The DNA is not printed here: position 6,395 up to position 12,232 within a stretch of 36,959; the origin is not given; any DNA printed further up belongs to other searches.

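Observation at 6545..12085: Stand-alone 1846-aa helicase-nuclease (DUF4011 / SF1 helicase / Vsr-like endonuclease / DUF3320) next to a tRNA: an Hhe-like defence candidate in an archaeon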

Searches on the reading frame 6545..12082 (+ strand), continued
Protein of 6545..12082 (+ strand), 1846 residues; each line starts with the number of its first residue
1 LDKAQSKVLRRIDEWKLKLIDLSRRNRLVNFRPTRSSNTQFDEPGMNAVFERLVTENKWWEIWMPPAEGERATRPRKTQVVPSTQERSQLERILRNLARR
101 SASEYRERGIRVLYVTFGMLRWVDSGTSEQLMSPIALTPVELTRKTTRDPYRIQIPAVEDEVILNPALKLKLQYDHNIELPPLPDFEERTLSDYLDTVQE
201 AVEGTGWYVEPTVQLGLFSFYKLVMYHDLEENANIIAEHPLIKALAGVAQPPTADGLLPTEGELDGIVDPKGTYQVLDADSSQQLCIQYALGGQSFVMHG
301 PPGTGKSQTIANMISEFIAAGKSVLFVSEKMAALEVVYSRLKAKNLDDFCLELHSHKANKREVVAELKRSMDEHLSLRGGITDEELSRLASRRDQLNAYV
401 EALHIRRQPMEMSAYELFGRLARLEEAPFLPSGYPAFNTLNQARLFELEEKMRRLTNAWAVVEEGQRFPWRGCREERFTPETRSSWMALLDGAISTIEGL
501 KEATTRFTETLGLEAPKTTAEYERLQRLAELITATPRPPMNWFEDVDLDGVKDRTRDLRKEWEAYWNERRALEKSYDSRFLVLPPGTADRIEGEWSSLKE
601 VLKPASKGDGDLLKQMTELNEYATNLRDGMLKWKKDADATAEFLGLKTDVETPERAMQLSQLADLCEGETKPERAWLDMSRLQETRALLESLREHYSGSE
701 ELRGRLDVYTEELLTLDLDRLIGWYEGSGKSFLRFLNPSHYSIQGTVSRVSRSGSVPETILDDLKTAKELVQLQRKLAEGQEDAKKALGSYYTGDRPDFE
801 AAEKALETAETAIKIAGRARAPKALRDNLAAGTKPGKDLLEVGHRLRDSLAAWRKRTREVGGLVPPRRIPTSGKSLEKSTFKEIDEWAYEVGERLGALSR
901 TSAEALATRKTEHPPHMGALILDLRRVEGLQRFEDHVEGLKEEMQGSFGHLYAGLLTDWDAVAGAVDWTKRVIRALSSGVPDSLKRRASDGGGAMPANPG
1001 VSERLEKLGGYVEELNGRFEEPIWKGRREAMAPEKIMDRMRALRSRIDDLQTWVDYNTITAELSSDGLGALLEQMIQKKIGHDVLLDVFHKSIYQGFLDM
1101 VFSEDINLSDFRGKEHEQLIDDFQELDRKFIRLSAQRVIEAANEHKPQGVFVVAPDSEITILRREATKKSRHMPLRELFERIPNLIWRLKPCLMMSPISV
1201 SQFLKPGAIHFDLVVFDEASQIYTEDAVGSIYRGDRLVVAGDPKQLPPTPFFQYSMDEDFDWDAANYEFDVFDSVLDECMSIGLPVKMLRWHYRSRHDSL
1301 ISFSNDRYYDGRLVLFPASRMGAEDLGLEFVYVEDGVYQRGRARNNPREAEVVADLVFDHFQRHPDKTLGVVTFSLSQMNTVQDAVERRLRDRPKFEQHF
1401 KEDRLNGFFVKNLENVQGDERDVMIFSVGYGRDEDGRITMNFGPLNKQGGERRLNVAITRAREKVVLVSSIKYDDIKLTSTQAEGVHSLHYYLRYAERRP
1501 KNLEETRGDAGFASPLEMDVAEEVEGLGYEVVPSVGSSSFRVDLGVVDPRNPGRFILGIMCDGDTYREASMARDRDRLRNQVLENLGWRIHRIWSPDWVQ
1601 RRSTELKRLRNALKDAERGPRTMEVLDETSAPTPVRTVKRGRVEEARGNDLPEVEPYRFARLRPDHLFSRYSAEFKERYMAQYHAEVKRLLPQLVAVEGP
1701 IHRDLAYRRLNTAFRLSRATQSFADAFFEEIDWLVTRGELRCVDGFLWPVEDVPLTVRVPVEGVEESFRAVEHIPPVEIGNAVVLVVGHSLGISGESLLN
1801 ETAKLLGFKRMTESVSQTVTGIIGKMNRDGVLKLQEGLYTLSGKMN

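Call 51: search_protein_families(library=ncbifam, proteins=[L117:5920-11547:+, L116:7743-12662:+], max_evalue=1e-50)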
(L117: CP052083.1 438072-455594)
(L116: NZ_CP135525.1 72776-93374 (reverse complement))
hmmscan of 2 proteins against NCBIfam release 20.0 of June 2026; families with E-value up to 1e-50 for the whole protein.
L117:5920-11547:+ (1876 aa): 2 families
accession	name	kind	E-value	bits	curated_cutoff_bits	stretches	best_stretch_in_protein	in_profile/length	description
NF058533.1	antiphage_ProA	equivalog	0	1522.1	1500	2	927-1835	970-1902/1903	anti-phage protein ProA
NF042953.1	Hhe_antiphage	equivalog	0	1072.7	2000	2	1031-1667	1068-1699/1797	DUF4011 domain-containing anti-phage protein Hhe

L116:7743-12662:+ (1640 aa): 2 families
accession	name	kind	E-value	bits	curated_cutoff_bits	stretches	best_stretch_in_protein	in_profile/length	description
NF058533.1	antiphage_ProA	equivalog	0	1323.7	1500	1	67-1596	338-1903/1903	anti-phage protein ProA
NF042953.1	Hhe_antiphage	equivalog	4e-252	840.1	2000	2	823-1409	1096-1683/1797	DUF4011 domain-containing anti-phage protein Hhe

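Call 90: search_protein_families(library=pfam, proteins=[L117:5920-11547:+], max_evalue=0.01)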
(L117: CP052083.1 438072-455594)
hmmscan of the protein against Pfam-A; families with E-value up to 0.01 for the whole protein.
L117:5920-11547:+ (1876 aa): 14 families
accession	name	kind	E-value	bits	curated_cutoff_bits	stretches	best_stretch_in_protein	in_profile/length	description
PF13195.11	DUF4011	-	7.8e-42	143.4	22.2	1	35-231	1-158/158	Protein of unknown function (DUF4011)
PF18741.7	MTES_1575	-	6.9e-37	125.9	38.2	1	1550-1647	1-96/96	REase_MTES_1575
PF13086.12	AAA_11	-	6.9e-19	69.1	27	2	1240-1281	211-254/257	AAA domain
PF11784.13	DUF3320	-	1.4e-13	51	25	1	1705-1751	2-49/50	Protein of unknown function (DUF3320)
PF13087.12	AAA_12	-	8.7e-10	38.9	27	1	1316-1503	15-192/195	AAA domain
PF13245.12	AAA_19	-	1.5e-09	38.6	25.1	1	347-405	1-61/134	AAA domain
PF13604.12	AAA_30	-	1.9e-09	38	27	1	345-406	4-67/191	AAA domain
PF01443.25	Viral_helicase1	-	4.8e-06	27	21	0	1238-1279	57-99/228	Viral superfamily 1 RNA helicase core domain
PF04480.18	DUF559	-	0.0012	19.1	20.6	1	1559-1643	29-104/109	Protein of unknown function (DUF559)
PF01695.23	IstB_IS21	-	0.002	18.1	24.1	1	354-393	89-128/238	IstB-like ATP binding protein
PF04851.21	ResIII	-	0.0022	18.3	22.5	1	347-402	8-70/164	Type III restriction enzyme, res subunit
PF20720.3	nSTAND3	-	0.0038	17.4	27.2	0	353-397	13-56/155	Novel STAND NTPase 3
PF00270.35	DEAD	-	0.0043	17.2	26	0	346-392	3-52/167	DEAD/DEAH box helicase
PF13191.12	AAA_16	-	0.0096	16.9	32.6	1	350-416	15-85/167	AAA ATPase domain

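Call 96: find_encoding_contigs(protein=P0049, flank=9000, max_places=1)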
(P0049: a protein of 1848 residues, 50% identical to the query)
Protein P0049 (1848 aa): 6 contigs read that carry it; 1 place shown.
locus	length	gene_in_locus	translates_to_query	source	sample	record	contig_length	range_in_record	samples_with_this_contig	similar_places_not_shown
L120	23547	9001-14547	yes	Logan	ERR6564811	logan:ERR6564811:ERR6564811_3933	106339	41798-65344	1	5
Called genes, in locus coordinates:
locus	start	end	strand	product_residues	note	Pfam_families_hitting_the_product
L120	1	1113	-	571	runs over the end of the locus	PF14716:HHH_8, PF14520:HHH_5, PF14791:DNA_pol_B_thumb, PF02811:PHP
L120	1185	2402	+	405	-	PF01546:Peptidase_M20, PF07687:M20_dimer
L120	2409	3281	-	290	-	PF00892:EamA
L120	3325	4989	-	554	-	PF18262:PhetRS_B1 (faint), PF03483:B3_4 (weak), PF03484:B5, PF17759:tRNA_synthFbeta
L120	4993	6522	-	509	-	PF01409:tRNA-synt_2d, PF00152:tRNA-synt_2 (faint)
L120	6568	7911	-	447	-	PF04894:Nre_N, PF04895:Nre_C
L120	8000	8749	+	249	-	PF02129:Peptidase_S15 (faint), PF12146:Hydrolase_4 (weak), PF12740:PETase (faint), PF00326:Peptidase_S9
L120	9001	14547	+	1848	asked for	PF13195:DUF4011, PF13086:AAA_11 (weak), PF13245:AAA_19 (faint), PF13087:AAA_12, PF18741:MTES_1575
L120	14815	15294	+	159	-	PF12838:Fer4_7 (faint), PF13237:Fer4_10 (weak), PF13183:Fer4_8, PF13187:Fer4_9 (weak), PF13484:Fer4_16 (weak), PF13534:Fer4_17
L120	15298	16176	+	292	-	PF02754:CCG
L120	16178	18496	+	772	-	PF00890:FAD_binding_2 (weak), PF01134:GIDA (weak), PF12831:FAD_oxidored, PF13450:NAD_binding_8, PF12838:Fer4_7, PF13187:Fer4_9, PF12838:Fer4_7, PF02662:FlpD, +13 more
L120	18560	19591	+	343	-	PF01113:DapB_N (weak), PF19328:DAP_DH_C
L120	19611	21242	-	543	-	PF07969:Amidohydro_3, PF01979:Amidohydro_1 (faint)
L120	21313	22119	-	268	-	PF02558:ApbA (faint), PF03807:F420_oxidored, PF14748:P5CR_dimer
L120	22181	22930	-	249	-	PF03328:HpcH_HpaI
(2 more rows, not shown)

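Call 97: find_encoding_contigs(protein=P0054, flank=9000, max_places=1)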
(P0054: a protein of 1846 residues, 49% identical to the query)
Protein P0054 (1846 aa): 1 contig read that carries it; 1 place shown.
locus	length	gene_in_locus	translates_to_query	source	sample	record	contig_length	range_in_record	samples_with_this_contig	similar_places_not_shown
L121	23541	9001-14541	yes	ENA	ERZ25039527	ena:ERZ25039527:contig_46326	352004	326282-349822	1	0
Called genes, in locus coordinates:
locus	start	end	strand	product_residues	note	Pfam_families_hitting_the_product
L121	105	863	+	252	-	-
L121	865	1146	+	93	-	-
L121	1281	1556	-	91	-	-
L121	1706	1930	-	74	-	PF26688:RHH_12 (weak)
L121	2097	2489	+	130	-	-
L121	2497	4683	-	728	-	PF17802:SpaA (faint), PF08308:PEGA (faint), PF13620:CarboxypepD_reg (weak), PF13715:CarbopepD_reg_2 (weak), PF13620:CarboxypepD_reg, PF01578:Cytochrom_C_asm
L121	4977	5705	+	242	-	-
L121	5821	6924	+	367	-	PF13527:Acetyltransf_9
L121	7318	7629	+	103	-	-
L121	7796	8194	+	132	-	PF02195:ParB_N (weak)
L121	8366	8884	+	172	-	PF17032:Zn_ribbon_15 (faint), PF12773:DZR (faint), PF18912:DZR_2 (faint), PF13248:Zn_ribbon_3 (faint), PF24460:DUF7575 (faint), PF24463:DUF7577 (faint), PF13240:Zn_Ribbon_1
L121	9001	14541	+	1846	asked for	PF13195:DUF4011, PF13086:AAA_11, PF13087:AAA_12, PF18741:MTES_1575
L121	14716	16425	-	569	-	-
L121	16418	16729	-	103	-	-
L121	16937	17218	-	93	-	-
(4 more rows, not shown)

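Call 98: find_encoding_contigs(protein=P0106, flank=9000, max_places=1)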
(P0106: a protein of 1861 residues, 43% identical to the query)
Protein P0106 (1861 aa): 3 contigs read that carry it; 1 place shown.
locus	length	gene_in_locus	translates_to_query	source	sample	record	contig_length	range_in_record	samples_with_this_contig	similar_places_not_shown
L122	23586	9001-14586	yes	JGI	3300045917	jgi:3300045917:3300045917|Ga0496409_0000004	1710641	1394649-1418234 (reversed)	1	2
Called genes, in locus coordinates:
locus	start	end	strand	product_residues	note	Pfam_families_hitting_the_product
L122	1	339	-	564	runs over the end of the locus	PF04675:DNA_ligase_A_N, PF01068:DNA_ligase_A_M, PF04679:DNA_ligase_A_C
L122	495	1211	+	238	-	PF08423:Rad51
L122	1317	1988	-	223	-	PF02163:Peptidase_M50 (weak)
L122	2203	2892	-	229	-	PF04307:YdjM (weak)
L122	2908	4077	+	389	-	PF00149:Metallophos (weak)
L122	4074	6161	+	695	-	PF02463:SMC_N, PF13175:AAA_15, PF13476:AAA_23 (faint), PF13304:AAA_21 (faint), PF02463:SMC_N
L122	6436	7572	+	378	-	PF00108:Thiolase_N, PF00109:ketoacyl-synt (weak), PF22691:Thiolase_C_1, PF02803:Thiolase_C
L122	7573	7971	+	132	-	PF12172:zf-ChsH2, PF01796:OB_ChsH2_C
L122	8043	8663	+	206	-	PF07796:DUF1638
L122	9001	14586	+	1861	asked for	PF13195:DUF4011, PF13086:AAA_11 (weak), PF13245:AAA_19 (faint), PF13086:AAA_11 (weak), PF13087:AAA_12, PF18741:MTES_1575, PF11784:DUF3320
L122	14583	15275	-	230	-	PF00702:Hydrolase, PF03031:NIF (faint), PF12710:HAD, PF13419:HAD_2, PF13242:Hydrolase_like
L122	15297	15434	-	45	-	-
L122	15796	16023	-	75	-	PF01423:LSM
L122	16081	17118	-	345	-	PF19077:Big_13 (faint)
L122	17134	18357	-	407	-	PF00801:PKD, PF18911:PKD_4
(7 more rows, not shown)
